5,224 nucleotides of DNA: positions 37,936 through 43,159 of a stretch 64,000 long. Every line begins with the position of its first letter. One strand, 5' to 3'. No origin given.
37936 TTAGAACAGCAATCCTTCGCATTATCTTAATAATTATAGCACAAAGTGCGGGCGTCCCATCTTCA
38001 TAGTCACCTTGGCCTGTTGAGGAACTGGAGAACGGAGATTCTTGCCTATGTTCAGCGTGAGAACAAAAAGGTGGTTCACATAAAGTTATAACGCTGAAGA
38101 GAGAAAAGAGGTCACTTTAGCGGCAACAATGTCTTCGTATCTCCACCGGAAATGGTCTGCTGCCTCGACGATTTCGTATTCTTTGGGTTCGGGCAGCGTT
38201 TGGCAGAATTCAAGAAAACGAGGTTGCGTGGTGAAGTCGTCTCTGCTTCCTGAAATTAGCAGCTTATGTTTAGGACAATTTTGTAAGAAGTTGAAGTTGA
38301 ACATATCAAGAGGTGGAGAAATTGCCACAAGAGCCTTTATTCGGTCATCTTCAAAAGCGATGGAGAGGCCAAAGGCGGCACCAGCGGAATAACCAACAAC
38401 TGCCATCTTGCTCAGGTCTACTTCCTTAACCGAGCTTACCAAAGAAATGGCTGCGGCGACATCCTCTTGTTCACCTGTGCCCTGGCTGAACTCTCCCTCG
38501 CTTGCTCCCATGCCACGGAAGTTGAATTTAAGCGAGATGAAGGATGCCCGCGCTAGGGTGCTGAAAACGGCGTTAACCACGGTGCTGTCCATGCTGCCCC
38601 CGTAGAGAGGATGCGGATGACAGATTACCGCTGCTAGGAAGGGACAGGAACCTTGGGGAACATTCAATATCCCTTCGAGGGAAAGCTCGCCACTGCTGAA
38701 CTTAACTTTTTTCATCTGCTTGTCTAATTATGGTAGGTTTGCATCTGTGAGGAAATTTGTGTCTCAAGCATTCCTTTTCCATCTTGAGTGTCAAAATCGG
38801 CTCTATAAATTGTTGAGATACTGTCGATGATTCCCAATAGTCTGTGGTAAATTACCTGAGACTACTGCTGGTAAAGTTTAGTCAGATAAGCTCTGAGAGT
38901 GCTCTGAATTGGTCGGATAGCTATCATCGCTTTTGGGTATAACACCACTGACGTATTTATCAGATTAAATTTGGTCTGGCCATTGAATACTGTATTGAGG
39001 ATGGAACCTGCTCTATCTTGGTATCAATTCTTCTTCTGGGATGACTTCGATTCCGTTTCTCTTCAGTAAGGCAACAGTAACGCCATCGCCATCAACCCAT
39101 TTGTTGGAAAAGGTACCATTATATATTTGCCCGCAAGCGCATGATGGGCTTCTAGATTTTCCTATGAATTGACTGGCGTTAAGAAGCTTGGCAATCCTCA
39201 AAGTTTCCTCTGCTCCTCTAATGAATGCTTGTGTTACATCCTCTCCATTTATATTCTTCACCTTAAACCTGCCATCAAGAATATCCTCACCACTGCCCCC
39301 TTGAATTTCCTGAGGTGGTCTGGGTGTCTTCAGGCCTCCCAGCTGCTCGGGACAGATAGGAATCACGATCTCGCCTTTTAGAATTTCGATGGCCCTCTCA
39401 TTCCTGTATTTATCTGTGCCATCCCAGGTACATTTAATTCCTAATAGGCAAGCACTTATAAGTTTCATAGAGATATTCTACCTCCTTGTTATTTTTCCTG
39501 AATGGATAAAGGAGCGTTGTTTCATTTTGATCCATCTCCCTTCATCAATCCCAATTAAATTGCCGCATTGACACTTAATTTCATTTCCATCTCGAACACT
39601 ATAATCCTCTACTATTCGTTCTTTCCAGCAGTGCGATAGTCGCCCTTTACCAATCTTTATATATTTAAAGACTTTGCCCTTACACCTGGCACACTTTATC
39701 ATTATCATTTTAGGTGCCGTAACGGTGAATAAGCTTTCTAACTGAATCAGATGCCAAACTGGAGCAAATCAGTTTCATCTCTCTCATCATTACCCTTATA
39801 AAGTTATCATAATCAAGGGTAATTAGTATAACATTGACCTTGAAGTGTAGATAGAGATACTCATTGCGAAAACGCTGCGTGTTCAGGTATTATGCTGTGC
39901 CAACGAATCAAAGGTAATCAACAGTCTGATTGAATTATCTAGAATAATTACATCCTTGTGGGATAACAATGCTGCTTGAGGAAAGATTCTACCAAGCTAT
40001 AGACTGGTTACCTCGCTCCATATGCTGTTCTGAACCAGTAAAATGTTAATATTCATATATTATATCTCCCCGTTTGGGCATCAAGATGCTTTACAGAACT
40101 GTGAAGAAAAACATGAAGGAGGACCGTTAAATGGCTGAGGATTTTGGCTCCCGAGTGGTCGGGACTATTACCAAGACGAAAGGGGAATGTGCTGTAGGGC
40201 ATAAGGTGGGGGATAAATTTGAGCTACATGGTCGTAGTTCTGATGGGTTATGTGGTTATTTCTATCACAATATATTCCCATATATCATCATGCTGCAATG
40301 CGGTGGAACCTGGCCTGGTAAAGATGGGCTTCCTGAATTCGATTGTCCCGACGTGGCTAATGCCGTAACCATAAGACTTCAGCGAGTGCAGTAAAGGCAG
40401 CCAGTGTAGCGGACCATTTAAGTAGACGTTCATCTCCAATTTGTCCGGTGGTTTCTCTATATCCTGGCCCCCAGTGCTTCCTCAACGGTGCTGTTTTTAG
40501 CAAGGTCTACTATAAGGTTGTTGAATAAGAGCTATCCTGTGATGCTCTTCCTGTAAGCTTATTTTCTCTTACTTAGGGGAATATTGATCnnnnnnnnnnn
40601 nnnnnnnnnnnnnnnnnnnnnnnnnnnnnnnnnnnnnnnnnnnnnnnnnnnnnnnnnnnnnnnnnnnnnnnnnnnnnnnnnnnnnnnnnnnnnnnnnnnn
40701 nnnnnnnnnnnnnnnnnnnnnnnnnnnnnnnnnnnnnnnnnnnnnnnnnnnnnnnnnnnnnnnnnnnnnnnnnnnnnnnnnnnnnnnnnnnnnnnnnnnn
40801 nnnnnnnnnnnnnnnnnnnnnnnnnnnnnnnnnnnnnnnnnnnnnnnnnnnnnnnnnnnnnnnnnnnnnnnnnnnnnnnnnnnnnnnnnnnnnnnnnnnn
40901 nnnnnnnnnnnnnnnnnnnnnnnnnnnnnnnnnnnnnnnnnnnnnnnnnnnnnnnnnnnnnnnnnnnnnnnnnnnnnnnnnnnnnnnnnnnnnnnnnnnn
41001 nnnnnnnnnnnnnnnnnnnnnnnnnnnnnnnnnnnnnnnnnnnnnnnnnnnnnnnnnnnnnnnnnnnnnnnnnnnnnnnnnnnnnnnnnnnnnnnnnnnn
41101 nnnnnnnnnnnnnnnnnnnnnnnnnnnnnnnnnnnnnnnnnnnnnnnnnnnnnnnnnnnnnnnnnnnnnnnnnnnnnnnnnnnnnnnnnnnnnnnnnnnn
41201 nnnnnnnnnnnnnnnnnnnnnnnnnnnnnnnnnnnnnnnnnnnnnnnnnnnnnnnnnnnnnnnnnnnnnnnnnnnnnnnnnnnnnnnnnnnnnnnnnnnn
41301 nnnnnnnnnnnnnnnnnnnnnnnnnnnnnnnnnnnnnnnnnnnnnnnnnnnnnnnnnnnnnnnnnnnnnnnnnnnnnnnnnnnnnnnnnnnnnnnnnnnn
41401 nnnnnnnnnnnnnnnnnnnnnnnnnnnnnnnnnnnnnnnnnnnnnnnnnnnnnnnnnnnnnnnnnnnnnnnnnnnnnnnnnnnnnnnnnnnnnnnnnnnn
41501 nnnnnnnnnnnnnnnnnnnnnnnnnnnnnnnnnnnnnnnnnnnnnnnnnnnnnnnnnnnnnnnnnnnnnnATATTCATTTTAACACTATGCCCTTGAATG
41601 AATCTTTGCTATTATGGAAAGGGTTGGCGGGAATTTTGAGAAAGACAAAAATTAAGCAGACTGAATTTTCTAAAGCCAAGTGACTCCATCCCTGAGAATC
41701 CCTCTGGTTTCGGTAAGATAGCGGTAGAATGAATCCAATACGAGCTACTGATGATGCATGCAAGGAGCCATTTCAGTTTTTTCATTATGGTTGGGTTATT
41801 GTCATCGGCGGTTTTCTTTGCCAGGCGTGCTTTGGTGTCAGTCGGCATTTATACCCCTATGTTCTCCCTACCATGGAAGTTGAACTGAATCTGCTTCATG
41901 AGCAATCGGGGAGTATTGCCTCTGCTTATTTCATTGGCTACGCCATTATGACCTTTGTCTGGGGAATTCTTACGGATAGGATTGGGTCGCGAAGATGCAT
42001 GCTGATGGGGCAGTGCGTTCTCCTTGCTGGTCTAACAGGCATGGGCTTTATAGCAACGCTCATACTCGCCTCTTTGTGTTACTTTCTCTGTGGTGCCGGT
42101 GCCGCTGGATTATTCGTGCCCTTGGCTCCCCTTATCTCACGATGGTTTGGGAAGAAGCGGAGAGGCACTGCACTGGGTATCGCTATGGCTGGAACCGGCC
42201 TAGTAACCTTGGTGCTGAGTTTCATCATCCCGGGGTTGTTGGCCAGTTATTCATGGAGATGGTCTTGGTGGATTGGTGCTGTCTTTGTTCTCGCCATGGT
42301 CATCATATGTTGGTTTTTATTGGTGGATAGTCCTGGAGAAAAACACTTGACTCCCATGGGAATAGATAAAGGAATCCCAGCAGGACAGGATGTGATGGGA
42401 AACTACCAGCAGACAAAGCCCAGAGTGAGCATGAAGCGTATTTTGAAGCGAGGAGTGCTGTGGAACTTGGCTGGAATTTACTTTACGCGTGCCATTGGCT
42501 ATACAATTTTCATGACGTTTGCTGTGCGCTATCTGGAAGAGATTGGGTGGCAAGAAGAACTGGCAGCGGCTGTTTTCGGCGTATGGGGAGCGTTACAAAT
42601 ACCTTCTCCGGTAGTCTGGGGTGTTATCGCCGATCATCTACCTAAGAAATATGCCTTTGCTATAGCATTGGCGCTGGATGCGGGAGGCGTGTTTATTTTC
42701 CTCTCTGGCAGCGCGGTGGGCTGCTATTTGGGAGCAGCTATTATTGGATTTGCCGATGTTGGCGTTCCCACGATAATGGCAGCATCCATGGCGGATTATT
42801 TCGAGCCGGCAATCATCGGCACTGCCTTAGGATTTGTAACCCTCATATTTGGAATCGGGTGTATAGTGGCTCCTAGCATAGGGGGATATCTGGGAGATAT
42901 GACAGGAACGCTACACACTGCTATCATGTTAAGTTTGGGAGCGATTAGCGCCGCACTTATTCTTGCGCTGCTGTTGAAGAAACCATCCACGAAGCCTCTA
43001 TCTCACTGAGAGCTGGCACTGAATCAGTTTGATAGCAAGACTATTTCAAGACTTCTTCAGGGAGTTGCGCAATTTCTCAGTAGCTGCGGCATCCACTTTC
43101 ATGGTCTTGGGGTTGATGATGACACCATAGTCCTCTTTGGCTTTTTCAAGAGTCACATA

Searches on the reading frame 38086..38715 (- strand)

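Call 7: search_protein_families(library=pfam, proteins=[window:38086-38715:-], max_evalue=0.001)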
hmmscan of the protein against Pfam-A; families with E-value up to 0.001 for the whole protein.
window:38086-38715:- (209 aa): 8 families
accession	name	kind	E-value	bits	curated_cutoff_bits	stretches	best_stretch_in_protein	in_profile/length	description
PF20408.4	Abhydrolase_11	-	1.5e-07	31.8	27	1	39-188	12-165/193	Alpha/beta hydrolase domain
PF00561.26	Abhydrolase_1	-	1.9e-07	31.4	25.8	1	41-138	12-106/245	alpha/beta hydrolase fold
PF00326.27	Peptidase_S9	-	1.9e-07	31.2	22.6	1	49-141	5-104/213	Prolyl oligopeptidase family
PF02129.25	Peptidase_S15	-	6.2e-07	29.8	23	1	54-158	47-153/262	X-Pro dipeptidyl-peptidase (S15 family)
PF12146.15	Hydrolase_4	-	1.4e-06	28.3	27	1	39-137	12-112/239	Serine aminopeptidase, S33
PF12740.14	PETase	-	1.5e-05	25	28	1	94-195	116-218/263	PET hydrolase-like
PF05448.18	AXE1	-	7.1e-05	22.2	21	1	85-139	159-213/321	Acetyl xylan esterase (AXE1)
PF08840.17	BAAT_C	-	0.00024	21.7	20.9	1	89-170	9-90/210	BAAT / Acyl-CoA thioester hydrolase C terminal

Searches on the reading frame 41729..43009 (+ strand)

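Call 5: search_protein_families(library=pfam, proteins=[window:41729-43009:+], max_evalue=0.01)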
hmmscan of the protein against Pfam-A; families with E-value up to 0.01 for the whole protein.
window:41729-43009:+ (426 aa): 5 families
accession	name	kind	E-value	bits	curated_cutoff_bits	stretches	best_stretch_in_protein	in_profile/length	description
PF07690.21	MFS_1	-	5.4e-61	206.9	33.4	2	29-341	2-306/347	Major Facilitator Superfamily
PF06779.20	MFS_4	-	6.2e-28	98.6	26.3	2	243-412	193-362/364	Uncharacterised MFS-type transporter YbfB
PF00083.30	Sugar_tr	-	2.6e-07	30.3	22.3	1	25-202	18-195/452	Sugar (and other) transporter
PF12832.13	MFS_1_like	-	4.8e-05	23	25.2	2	244-321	1-67/373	MFS_1 like family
PF13347.12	MFS_2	-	0.0001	21.4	27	1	24-171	229-381/427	MFS/sugar transport protein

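Call 6: search_protein_families(library=ncbifam, proteins=[window:41729-43009:+], max_evalue=0.01)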
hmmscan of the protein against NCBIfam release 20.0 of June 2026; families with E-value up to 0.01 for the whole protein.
window:41729-43009:+ (426 aa): 37 families (the best 25 are shown)
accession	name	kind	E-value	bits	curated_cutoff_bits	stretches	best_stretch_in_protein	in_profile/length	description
TIGR00893.1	2A0114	subfamily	4.8e-35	121.2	395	1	45-416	16-398/399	D-galactonate transporter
NF049980.1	SfMCT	equivalog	1.3e-29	103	320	1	22-402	2-375/378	L-lactate MFS transporter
TIGR00881.1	2A0104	subfamily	1.4e-23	83.6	407.75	1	34-393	6-374/379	phosphoglycerate transporter protein PgtP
TIGR00890.1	2A0111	subfamily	9.7e-23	80.7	374.85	1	22-409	3-375/377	oxalate/formate antiport family MFS transporter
TIGR00895.1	2A0115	subfamily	2.9e-22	79.2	418.55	1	19-388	13-397/398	aromatic acid/H+ symport family MFS transporter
TIGR00886.1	2A0108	subfamily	3.1e-17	62.7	311.7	1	40-328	18-312/368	NarK family nitrate/nitrite MFS transporter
NF038246.1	bile_salt_MFS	equivalog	7.5e-14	51.4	400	1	20-407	2-394/408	conjugated bile salt MFS transporter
TIGR00880.1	2_A_01_02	superfamily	1.6e-13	50.9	131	2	66-199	2-139/141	multidrug resistance protein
NF008963.0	PRK12307.1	equivalog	2.8e-12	46.5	637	1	41-419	36-410/426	MFS transporter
TIGR00894.1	2A0114euk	subfamily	2.9e-12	45.9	626.45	1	58-272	76-291/465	Na(+)-dependent inorganic phosphate cotransporter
TIGR00892.1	2A0113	subfamily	1.1e-09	37.5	586.1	1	20-412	16-417/455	monocarboxylate transporter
NF008314.0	PRK11102.1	equivalog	1.7e-09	37.4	303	1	35-198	22-185/396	Bcr/CflA family multidrug efflux MFS transporter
NF053757.1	BclibactTpBcbE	equivalog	3.9e-09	35.9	600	1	45-205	24-188/394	bacillibactin exporter BcbE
NF012175.1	tet_MFS_L_K_45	equivalog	4.5e-09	35.6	650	1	45-194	22-169/444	Tet(L)/Tet(K)/Tet(45) family tetracycline efflux MFS transporter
NF008661.1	PRK11663.1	subfamily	9.2e-09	34.8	564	1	19-415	26-427/439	MFS transporter family glucose-6-phosphate receptor UhpC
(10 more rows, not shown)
